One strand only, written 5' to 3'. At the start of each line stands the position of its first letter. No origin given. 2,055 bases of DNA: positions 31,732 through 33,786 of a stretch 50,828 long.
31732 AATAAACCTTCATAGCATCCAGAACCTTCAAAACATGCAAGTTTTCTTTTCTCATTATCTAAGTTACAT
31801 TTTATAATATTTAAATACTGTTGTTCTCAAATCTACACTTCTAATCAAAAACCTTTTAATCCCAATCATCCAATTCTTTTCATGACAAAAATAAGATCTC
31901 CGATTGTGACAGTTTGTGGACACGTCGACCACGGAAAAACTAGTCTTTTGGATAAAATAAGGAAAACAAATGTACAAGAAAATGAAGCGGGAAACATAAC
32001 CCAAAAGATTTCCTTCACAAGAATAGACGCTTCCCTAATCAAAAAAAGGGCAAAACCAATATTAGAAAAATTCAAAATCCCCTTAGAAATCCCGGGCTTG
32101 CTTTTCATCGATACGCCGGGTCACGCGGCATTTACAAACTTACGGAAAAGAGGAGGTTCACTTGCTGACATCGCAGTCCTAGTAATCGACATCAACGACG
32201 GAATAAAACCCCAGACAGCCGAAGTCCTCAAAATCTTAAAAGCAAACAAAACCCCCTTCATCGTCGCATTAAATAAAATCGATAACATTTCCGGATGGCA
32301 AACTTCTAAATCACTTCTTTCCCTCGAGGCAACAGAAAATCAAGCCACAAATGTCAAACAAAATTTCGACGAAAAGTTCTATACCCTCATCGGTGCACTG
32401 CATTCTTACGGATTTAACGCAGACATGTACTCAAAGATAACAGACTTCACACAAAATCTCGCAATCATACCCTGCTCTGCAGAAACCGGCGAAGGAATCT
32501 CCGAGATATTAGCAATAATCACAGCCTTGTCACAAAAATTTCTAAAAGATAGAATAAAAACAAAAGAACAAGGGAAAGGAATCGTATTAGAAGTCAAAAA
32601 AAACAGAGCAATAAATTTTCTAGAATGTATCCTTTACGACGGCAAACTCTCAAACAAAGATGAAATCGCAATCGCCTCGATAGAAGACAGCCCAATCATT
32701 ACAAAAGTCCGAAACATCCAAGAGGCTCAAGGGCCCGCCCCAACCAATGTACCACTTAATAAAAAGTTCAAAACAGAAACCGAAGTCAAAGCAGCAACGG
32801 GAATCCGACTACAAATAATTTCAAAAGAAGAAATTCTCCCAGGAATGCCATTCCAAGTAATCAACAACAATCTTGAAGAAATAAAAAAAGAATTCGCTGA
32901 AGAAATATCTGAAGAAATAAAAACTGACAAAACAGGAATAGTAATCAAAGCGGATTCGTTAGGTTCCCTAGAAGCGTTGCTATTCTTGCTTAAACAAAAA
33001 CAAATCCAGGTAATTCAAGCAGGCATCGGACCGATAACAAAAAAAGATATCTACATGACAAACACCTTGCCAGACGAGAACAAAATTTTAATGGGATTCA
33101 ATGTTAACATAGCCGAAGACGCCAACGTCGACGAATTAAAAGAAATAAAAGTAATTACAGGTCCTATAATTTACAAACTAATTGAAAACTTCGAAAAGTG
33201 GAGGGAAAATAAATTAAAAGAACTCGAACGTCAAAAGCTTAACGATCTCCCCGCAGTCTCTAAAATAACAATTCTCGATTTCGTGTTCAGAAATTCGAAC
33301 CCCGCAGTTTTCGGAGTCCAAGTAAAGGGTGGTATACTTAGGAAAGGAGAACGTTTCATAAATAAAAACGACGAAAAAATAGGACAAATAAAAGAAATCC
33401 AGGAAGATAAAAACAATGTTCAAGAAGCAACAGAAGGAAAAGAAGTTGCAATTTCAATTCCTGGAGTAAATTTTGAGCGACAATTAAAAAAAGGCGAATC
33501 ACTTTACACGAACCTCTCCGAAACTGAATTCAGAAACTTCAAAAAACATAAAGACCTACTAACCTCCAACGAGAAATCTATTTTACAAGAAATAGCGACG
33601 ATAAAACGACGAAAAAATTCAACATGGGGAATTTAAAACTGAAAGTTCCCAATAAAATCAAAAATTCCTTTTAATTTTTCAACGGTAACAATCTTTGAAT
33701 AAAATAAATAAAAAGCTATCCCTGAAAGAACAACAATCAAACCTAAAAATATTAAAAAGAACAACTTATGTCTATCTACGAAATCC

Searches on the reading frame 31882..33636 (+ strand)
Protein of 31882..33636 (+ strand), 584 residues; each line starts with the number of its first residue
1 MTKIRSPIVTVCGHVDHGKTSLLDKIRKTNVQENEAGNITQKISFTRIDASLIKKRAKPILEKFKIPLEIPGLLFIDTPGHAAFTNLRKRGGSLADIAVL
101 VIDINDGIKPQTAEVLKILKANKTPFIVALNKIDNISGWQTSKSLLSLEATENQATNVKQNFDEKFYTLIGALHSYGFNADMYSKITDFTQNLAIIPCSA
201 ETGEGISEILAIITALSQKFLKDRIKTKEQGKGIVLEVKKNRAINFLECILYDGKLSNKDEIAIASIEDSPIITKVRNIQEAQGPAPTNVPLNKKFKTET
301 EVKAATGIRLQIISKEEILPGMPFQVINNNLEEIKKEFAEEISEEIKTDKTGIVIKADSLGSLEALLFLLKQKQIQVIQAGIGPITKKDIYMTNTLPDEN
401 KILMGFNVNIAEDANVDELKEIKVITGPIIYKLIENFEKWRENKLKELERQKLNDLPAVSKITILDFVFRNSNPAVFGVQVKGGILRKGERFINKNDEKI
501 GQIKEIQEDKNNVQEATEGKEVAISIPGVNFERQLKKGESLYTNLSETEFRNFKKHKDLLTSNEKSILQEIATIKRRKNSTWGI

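Call 56: search_protein_families(library=pfam, proteins=[window:31882-33636:+], max_evalue=0.01)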
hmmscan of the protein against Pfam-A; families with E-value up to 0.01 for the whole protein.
window:31882-33636:+ (584 aa): 8 families
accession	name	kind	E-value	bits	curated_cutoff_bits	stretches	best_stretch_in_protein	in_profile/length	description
PF00009.33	GTP_EFTU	-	7.8e-36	123.9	26.5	1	7-216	4-185/188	Elongation factor Tu GTP binding domain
PF14578.12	GTP_EFTU_D4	-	6.7e-21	74.4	23.8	1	462-542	5-86/86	Elongation factor Tu domain 4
PF11987.13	IF-2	-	1.8e-18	67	27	1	332-437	5-116/117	Translation-initiation factor 2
PF01926.29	MMR_HSR1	-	3.1e-09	37.4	21.9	1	9-132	2-113/113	50S ribosome-binding GTPase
PF03144.31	GTP_EFTU_D2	-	1.6e-06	28.9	30.3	0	478-540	5-71/73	Elongation factor Tu domain 2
PF03029.23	ATP_bind_1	-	7.6e-06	26.3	27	1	73-217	93-238/240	Conserved hypothetical ATP binding protein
PF02492.25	cobW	-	0.00071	19.6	20.7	0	7-61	1-55/180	CobW/HypB/UreG, nucleotide-binding domain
PF08477.19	Roc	-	0.0026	18.4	27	0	9-134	2-119/119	Ras of Complex, Roc, domain of DAPkinase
